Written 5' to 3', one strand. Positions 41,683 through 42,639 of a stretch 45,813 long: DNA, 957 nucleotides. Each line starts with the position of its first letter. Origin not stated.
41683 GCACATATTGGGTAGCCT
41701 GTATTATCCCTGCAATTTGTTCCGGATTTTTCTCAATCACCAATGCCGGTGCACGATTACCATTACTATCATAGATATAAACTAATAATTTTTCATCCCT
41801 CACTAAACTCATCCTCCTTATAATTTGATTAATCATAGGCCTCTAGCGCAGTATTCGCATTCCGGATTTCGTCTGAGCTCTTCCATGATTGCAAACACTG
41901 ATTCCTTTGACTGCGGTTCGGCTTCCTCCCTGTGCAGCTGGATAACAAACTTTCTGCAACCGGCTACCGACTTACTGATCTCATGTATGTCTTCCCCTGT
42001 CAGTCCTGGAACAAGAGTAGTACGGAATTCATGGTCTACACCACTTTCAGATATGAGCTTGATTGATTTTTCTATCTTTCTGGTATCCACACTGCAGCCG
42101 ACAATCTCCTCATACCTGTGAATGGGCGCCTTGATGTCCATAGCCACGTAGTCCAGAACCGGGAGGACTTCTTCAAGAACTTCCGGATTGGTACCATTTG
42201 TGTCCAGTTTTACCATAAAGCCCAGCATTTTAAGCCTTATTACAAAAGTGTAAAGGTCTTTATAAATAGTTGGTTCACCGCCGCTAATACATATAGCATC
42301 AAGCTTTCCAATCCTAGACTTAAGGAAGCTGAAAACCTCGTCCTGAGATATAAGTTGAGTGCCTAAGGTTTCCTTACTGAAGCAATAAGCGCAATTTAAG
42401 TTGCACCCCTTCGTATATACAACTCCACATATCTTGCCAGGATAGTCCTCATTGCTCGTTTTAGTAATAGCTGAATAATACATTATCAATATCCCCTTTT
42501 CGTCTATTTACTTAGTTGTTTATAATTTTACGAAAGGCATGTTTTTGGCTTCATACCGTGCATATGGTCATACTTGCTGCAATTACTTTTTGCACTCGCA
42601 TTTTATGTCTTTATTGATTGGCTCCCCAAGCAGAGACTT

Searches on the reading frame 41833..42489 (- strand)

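Call 13: search_protein_families(library=pfam, proteins=[window:41833-42489:-], max_evalue=0.001)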
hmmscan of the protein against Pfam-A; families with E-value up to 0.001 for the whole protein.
window:41833-42489:- (218 aa): 2 families
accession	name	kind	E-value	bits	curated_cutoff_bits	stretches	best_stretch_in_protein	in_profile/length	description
PF04055.27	Radical_SAM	-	1.3e-22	81.1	29.5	1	24-172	2-163/166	Radical SAM superfamily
PF13353.11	Fer4_12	-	2.7e-05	24.9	22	1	23-91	9-82/137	4Fe-4S single cluster domain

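Call 79: search_protein_families(library=padloc, proteins=[window:41833-42489:-], max_evalue=0.001)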
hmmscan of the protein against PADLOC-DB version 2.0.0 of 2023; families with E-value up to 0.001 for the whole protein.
window:41833-42489:- (218 aa): 3 families
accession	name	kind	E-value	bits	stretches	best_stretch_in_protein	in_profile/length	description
PDLC02903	pVip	-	1.6e-15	55.3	1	26-140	7-126/257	Viperins not associated with kinases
PDLC02904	pVip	-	1.3e-11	42.5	1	26-176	10-166/262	Viperins associated with kinases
PDLC02905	pVip-kinase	-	0.0008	16.8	0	27-120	190-292/474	Viperin-kinase fusion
